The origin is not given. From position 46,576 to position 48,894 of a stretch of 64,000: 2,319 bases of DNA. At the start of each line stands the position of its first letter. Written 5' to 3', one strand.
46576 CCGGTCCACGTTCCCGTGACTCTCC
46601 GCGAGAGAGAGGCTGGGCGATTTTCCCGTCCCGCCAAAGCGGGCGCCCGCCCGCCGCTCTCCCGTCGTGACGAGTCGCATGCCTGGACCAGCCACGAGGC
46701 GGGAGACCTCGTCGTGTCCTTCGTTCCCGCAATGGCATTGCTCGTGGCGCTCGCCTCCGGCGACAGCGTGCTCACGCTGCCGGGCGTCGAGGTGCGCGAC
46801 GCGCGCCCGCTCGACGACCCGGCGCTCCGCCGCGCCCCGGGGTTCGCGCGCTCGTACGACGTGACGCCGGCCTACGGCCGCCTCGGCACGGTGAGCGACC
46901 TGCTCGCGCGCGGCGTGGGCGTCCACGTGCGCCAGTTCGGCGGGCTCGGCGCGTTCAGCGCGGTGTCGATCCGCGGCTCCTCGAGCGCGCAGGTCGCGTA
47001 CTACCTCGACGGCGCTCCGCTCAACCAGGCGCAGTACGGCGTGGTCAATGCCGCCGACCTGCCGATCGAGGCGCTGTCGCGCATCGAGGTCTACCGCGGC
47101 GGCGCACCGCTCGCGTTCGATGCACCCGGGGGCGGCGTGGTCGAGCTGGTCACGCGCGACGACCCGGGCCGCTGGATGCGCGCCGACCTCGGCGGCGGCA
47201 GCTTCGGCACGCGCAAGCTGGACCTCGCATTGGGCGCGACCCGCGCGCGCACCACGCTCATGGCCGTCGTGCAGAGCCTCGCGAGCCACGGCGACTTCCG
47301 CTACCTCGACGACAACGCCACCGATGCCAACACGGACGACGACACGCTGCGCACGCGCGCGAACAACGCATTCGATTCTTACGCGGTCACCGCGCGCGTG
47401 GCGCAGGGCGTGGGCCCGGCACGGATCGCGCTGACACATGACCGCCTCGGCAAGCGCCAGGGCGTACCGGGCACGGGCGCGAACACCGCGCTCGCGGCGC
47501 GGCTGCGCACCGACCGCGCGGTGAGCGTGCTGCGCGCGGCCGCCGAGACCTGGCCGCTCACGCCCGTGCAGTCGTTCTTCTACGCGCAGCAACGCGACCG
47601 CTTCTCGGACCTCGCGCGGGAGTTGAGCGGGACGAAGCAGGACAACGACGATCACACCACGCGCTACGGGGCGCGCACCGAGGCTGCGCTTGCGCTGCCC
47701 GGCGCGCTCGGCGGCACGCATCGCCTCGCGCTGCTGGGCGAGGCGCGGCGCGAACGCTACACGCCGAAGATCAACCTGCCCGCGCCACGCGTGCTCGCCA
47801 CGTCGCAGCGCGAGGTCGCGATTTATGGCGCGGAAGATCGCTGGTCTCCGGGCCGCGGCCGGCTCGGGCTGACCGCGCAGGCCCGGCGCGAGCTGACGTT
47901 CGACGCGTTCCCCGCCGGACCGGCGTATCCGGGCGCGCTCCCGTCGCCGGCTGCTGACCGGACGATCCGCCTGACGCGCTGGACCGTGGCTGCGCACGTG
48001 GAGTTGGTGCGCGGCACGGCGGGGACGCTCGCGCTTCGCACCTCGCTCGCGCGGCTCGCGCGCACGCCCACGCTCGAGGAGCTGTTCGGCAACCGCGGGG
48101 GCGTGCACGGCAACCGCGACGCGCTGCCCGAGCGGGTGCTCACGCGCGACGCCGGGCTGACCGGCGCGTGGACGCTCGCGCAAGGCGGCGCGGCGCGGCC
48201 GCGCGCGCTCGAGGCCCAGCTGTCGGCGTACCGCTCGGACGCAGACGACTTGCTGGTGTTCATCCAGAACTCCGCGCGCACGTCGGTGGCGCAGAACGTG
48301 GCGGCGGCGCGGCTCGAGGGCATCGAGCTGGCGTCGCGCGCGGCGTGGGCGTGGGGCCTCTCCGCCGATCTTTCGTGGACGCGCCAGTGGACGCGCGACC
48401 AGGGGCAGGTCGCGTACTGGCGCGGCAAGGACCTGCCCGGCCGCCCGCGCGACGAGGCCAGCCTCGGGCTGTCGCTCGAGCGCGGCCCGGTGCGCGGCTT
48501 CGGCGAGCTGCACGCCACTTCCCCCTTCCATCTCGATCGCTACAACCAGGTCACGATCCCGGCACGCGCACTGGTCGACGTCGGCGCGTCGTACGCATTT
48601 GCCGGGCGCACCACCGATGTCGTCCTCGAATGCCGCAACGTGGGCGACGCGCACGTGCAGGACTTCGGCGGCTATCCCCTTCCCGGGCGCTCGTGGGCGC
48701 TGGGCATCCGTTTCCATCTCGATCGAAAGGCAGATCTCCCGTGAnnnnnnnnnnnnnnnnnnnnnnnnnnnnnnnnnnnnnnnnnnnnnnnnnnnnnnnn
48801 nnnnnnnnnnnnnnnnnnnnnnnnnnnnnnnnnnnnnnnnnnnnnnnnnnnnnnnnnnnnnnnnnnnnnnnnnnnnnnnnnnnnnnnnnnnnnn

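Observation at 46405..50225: Cobalamin riboswitch controls btuB plus a downstream beta-propeller protein with a T9SS-type sorting tail (BtuG-like by context)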

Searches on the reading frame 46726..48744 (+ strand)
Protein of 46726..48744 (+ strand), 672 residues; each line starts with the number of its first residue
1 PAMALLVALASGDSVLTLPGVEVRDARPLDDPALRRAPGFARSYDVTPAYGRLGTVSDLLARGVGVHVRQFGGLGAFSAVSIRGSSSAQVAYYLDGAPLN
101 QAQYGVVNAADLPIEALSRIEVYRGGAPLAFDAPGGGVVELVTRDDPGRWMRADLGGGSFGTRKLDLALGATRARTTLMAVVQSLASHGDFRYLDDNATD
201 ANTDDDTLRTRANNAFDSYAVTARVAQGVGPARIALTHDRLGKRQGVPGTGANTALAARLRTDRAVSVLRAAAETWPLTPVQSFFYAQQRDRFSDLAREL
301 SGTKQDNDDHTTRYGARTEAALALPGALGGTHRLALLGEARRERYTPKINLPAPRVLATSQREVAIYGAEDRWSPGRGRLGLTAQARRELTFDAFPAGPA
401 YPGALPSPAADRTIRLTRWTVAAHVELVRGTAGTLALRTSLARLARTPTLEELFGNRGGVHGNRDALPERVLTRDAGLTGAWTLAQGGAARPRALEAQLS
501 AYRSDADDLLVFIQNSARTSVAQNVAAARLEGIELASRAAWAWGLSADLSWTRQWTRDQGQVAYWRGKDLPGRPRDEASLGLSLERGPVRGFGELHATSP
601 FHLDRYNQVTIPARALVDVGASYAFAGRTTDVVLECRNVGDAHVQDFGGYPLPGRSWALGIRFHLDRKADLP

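Call 7: search_protein_families(library=pfam, proteins=[window:46726-48744:+], max_evalue=0.01)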
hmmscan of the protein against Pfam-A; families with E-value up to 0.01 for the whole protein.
window:46726-48744:+ (672 aa): 2 families
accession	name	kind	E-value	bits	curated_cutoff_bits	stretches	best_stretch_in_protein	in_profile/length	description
PF00593.30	TonB_dep_Rec_b-barrel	-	6.5e-25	89.3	27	1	204-638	7-435/436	TonB dependent receptor-like, beta-barrel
PF07715.20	Plug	-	7.5e-15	55.8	23.9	1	54-135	23-105/107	TonB-dependent Receptor Plug Domain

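Call 8: search_protein_families(library=ncbifam, proteins=[window:46726-48744:+], max_evalue=0.01)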
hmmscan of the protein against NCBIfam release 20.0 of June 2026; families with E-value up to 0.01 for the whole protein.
window:46726-48744:+ (672 aa): 14 families
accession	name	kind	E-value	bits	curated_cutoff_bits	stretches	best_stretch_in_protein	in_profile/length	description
NF038079.1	TonB_sider_MxcH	equivalog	2.2e-29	102.1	925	2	57-219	152-314/792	TonB-dependent siderophore myxochelin receptor MxcH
TIGR01779.1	TonB-B12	equivalog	9.2e-26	90.5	599.7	2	55-215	64-226/614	TonB-dependent vitamin B12 receptor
NF007926.1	PRK10641.1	equivalog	7.4e-20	71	836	2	55-206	63-217/617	TonB-dependent vitamin B12 receptor BtuB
TIGR01783.1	TonB-siderophor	subfamily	8.1e-18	64.4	223.5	2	495-634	469-610/649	TonB-dependent siderophore receptor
TIGR01786.1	TonB-hemlactrns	subfamily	6.9e-10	37.9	323.75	1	56-143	41-133/719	TonB-dependent hemoglobin/transferrin/lactoferrin family receptor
NF049944.1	TonB_dep_PUIUD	equivalog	8.1e-10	37.6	850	1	13-145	35-171/686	TonB-dependent receptor, PUIUD motif-type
NF041535.1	TonB_rec_PqqU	equivalog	1.8e-07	29.9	1200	1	499-632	491-631/676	TonB-dependent receptor PqqU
TIGR01785.1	TonB-hemin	subfamily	2.6e-07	29.5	316.85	1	55-145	37-130/677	TonB-dependent heme/hemoglobin receptor family protein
NF049946.1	TonB_dep_CU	exception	0.00019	19.9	700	1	51-145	73-171/683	TonB-dependent receptor, CU motif-type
NF049947.1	TonB_dep_PCPU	exception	0.00024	19.4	800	1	51-146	66-166/685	TonB-dependent receptor, PCPU motif-type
NF010651.0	PRK14050.1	equivalog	0.00083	17.6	884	1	56-146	100-188/730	TonB-dependent siderophore receptor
NF010010.0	PRK13483.1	equivalog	0.0021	16.1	927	0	80-151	91-170/660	ligand-gated channel protein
NF007465.0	PRK10044.1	equivalog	0.0024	16.1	803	1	55-144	98-187/726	ferrichrome porin FhuA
NF010012.0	PRK13486.1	equivalog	0.0031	15.9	924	0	65-152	71-166/696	TonB-dependent receptor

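Call 11: search_solved_structures(query=window:46726-48744:+, max_evalue=0.001)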
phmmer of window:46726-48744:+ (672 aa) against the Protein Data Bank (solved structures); distinct sequences matched with E-value up to 0.001: 12.
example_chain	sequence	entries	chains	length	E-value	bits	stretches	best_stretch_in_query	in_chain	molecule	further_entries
9gbc_A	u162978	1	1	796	3.8e-14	55.3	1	45-196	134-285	TonB-linked outer membrane receptor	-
3rgm_A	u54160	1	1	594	5.3e-14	54.8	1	55-209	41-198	Vitamin B12 transporter BtuB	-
3rgn_A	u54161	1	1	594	5.4e-14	54.8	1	55-209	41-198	Vitamin B12 transporter BtuB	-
1nqf_A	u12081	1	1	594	6.1e-14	54.6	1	55-209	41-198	Vitamin B12 receptor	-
1nqe_A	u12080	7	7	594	6.5e-14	54.5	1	55-209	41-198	Vitamin B12 receptor | Vitamin B12 transporter btuB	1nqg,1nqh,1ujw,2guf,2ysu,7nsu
2gsk_A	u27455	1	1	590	6.6e-14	54.5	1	55-209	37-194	Vitamin B12 transporter btuB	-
3m8b_A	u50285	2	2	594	6.6e-14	54.5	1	55-209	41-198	Vitamin B12 transporter btuB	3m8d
8bmx_C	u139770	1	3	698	2.6e-05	26.1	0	14-205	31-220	Putative TonB-linked outer membrane receptor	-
8p97_A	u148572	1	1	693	6.8e-05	24.7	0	55-200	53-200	TonB-dependent receptor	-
8p98_A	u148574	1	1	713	7.5e-05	24.6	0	55-200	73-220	Vitamin B12 transporter BtuB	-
6v81_A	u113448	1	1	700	0.00019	23.2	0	497-661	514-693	Probable TonB-dependent receptor YncD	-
9c4o_A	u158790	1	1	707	0.00026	22.8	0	497-661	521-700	Pyrroloquinoline quinone transporter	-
